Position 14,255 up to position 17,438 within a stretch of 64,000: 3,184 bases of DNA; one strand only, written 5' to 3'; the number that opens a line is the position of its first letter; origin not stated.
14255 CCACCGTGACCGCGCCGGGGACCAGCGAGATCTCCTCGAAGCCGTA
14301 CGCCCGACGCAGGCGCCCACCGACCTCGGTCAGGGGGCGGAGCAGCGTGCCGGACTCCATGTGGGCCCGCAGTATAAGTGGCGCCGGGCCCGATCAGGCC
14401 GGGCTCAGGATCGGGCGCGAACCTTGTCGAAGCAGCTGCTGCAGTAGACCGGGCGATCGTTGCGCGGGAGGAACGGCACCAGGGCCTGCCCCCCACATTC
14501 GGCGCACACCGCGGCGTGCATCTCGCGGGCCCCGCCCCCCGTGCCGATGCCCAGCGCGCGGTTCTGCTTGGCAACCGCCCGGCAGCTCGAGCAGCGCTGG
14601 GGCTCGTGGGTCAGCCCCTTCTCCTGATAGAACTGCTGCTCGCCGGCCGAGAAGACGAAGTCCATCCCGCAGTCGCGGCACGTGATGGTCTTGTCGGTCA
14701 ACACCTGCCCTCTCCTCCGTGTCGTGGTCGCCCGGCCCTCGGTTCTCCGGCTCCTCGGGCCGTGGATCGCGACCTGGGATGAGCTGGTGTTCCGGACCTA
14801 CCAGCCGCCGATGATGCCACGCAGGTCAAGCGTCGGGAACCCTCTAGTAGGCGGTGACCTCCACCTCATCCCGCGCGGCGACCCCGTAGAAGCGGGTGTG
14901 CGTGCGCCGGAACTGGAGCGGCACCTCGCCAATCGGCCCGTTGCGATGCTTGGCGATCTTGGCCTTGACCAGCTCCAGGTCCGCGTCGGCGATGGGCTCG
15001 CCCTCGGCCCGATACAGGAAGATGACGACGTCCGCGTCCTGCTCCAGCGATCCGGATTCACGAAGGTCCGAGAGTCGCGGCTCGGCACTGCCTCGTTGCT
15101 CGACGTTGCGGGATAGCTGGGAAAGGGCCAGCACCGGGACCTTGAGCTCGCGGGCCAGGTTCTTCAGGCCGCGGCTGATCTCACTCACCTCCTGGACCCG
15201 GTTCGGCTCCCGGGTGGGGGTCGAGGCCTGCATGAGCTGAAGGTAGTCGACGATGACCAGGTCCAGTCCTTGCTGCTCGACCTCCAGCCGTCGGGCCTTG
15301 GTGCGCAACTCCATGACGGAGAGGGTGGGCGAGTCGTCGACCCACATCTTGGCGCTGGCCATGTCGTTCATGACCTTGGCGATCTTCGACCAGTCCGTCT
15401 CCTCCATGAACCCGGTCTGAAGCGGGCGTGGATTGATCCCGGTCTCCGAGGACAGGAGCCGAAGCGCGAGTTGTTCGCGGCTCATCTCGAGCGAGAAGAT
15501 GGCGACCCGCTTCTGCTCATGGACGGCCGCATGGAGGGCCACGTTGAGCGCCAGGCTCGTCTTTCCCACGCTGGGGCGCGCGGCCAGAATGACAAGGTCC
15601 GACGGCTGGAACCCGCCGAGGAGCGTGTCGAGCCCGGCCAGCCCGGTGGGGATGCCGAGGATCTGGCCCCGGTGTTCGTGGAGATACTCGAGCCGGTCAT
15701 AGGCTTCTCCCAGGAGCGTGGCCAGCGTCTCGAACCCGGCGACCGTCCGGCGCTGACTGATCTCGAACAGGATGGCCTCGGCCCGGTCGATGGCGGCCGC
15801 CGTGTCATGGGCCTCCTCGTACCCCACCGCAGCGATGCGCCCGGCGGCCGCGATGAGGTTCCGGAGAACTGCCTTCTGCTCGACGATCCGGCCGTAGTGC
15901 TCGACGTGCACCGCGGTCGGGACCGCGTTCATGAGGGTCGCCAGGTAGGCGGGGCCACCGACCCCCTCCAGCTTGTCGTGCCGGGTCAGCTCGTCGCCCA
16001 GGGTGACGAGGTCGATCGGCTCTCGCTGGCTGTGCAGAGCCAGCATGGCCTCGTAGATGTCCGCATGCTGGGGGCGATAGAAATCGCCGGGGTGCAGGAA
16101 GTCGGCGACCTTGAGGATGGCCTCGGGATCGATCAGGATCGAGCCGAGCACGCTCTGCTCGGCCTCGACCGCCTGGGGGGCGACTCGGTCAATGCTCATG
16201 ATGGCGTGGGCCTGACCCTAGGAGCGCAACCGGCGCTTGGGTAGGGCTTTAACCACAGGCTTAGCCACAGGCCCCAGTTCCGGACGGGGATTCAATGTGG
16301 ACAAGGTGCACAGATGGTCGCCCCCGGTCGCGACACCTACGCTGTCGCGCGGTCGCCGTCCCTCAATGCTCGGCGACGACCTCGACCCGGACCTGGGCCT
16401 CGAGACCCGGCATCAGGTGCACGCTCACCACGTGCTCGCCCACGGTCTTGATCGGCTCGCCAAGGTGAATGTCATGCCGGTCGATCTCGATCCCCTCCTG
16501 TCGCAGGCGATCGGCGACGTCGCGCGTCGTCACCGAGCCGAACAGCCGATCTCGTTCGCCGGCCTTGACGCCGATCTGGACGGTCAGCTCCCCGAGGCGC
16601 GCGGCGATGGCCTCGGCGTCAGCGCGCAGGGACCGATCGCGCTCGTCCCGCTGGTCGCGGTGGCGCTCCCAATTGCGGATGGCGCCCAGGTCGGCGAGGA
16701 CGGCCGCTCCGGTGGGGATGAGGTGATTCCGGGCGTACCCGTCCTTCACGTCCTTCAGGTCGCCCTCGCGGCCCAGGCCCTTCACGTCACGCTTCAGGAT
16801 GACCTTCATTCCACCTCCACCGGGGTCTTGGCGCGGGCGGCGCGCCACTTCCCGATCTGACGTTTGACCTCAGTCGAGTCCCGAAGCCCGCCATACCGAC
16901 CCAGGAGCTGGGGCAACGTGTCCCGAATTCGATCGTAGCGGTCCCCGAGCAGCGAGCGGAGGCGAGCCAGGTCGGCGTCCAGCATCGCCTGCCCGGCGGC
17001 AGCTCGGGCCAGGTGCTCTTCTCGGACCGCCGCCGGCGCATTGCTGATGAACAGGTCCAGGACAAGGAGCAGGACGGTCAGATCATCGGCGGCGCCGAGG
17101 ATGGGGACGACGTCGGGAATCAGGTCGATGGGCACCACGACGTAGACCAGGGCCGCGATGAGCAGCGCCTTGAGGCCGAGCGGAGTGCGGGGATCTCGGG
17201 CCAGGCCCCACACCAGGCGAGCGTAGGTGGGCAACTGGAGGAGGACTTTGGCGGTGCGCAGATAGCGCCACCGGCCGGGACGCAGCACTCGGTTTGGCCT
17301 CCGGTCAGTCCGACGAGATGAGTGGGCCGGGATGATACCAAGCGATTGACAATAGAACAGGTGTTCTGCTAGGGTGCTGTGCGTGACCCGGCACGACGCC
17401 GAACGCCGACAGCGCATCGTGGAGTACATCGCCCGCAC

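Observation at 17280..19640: Two Cheo-type SOS boxes: lexA autoregulation, and a dedicated LexA-box promoter driving an unknown small ORF right after dinB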

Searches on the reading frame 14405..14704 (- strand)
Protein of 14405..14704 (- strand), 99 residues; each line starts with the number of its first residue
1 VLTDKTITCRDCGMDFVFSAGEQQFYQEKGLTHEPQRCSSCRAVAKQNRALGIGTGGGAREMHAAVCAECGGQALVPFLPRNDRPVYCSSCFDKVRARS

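Call 6: search_protein_families(library=pfam, proteins=[window:14405-14704:-], max_evalue=0.01)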
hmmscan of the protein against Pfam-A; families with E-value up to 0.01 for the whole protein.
window:14405-14704:- (99 aa): 3 families
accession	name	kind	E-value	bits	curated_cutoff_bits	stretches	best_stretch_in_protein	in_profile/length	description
PF13451.12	zf_Tbcl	-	9.6e-22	77.1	24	1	4-49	2-47/48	Probable treble clef domain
PF23477.1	zf_Tbcl_2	-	8.3e-19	67.4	27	1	60-95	1-36/37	Probable treble clef zinc finger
PF12773.13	DZR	-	0.0012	19.4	27.3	0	4-48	10-37/45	Double zinc ribbon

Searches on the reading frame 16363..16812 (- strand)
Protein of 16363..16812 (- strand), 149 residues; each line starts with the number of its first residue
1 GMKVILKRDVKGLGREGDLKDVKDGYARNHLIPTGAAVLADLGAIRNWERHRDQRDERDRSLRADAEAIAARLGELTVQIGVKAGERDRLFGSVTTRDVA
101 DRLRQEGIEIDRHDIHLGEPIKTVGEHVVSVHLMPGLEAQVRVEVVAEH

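Call 6: search_protein_families(library=pfam, proteins=[window:16363-16812:-], max_evalue=0.01)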
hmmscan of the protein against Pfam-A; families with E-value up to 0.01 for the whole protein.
window:16363-16812:- (149 aa): 2 families
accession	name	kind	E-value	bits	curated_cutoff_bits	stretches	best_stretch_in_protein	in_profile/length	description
PF03948.19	Ribosomal_L9_C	-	1.7e-27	96.1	23.2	1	64-147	1-86/86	Ribosomal protein L9, C-terminal domain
PF01281.25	Ribosomal_L9_N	-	7.6e-20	70.6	20.7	1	2-46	1-45/47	Ribosomal protein L9, N-terminal domain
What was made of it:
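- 16363..16812 (-): rplI (ribosomal protein L9). Call 6.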

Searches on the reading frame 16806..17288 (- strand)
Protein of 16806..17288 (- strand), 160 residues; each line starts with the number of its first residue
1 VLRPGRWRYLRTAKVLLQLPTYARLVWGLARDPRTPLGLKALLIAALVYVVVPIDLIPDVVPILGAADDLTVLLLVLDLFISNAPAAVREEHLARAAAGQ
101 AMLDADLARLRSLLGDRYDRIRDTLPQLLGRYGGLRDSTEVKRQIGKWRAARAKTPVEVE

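Call 6: search_protein_families(library=pfam, proteins=[window:16806-17288:-], max_evalue=0.01)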
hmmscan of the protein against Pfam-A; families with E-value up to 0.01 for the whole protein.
window:16806-17288:- (160 aa): 1 family
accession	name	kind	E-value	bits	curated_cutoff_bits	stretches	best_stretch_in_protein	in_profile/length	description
PF06803.17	DUF1232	-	1.8e-11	44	23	1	40-75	2-37/37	Protein of unknown function (DUF1232)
